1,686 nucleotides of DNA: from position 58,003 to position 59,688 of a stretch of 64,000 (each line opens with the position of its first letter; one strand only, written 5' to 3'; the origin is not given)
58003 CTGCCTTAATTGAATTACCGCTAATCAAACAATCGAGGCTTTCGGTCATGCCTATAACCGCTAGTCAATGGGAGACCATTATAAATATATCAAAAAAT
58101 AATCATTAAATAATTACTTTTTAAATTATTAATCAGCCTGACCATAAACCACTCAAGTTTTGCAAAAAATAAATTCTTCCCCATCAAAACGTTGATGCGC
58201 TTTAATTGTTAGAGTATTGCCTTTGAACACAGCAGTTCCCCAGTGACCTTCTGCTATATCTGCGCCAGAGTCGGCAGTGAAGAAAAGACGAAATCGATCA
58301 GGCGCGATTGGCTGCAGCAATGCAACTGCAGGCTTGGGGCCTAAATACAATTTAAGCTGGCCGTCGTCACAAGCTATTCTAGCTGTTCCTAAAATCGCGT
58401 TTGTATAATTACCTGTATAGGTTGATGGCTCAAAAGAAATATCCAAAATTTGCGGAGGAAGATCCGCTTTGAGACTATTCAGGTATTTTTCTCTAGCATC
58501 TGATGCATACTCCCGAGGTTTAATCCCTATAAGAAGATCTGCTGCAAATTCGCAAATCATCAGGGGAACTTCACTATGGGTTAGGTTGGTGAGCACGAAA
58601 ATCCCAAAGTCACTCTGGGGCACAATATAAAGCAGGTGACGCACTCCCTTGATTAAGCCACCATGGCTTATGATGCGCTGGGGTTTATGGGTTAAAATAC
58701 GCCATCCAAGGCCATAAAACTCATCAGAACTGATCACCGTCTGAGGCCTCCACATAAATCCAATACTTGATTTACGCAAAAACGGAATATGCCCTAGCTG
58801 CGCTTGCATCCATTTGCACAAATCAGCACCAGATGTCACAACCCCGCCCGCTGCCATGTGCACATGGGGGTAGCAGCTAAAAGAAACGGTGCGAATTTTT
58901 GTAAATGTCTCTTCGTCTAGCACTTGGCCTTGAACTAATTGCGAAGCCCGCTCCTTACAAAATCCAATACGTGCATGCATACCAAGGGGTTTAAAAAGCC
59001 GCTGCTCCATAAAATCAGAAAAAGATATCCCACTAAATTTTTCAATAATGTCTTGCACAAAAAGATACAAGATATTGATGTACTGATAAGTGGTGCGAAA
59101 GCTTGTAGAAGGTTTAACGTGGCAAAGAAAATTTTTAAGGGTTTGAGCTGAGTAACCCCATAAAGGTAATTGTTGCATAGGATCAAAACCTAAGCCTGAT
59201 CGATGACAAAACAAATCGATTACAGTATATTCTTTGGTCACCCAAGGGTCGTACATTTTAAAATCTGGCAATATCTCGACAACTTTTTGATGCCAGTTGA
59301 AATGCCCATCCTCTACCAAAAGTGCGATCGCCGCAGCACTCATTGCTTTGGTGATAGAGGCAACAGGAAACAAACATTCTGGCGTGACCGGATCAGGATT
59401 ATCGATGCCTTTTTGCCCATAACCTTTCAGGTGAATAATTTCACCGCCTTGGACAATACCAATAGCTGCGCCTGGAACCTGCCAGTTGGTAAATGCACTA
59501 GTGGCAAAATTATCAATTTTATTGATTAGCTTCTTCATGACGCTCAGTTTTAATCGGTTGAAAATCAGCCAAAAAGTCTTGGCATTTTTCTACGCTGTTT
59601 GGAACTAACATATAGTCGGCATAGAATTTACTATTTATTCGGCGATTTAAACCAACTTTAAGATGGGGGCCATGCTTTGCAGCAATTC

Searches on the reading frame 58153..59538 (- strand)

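Call 17: search_protein_families(library=ncbifam, proteins=[window:58153-59538:-], max_evalue=0.00001)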
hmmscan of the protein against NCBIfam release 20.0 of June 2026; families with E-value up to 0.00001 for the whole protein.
window:58153-59538:- (461 aa): 28 families (the best 25 are shown)
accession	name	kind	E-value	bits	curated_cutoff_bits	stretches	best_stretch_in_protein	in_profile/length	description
NF033085.1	bla_class_C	equivalog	4.9e-18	65.1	415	1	4-250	4-237/356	class C beta-lactamase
NF007943.0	PRK10662.1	equivalog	1.2e-17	63.6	266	1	6-318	35-355/380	D-alanyl-D-alanine-carboxypeptidase/endopeptidase AmpH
NF009622.0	PRK13128.1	equivalog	2.2e-16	59.5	443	1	6-320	7-315/518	D-aminopeptidase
NF045671.1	blaPNC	exception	2.9e-14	52.8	750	1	7-250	48-278/401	PNC family class C beta-lactamase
NF041665.1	blaPSZ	exception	2.1e-11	43.4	850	1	18-287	41-298/379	PSZ family class C beta-lactamase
NF002968.0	PRK03642.1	equivalog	7.5e-11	41.5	385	1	6-189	41-239/432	penicillin binding protein PBP4B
NF052559.1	MthAcHydAcmB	equivalog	1.4e-10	40.5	550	0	7-92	9-95/391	methyl acetate hydrolase AcmB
NF033575.1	blaRHO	exception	2.7e-10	39.7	825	1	14-189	38-204/380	RHO family class C beta-lactamase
NF012173.1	CMY2-MIR-ACT-EC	exception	4.9e-10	38.7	680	1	5-282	29-294/380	CMY2/MIR/ACT/EC family class C beta-lactamase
NF033159.0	blaPAC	exception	2e-09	36.7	850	1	10-249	33-258/380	PAC family class C beta-lactamase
NF000397.2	blaACC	exception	2.7e-09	36.5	850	1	6-251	32-263/385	ACC family cephalosporin-hydrolyzing class C beta-lactamase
NF000385.4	blaACT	exception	4.5e-09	35.8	810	1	2-247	26-257/380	ACT family cephalosporin-hydrolyzing class C beta-lactamase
NF033698.1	blaCSA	exception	9.4e-09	34.7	884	1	15-250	33-254/375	CSA family class C beta-lactamase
NF000187.3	BlaMIR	exception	3.1e-08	33.2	882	1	4-248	28-258/381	MIR family cephalosporin-hydrolyzing class C beta-lactamase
NF033700.1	blaCMA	exception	5.3e-08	32.3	887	1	15-250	33-254/375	CMA family class C beta-lactamase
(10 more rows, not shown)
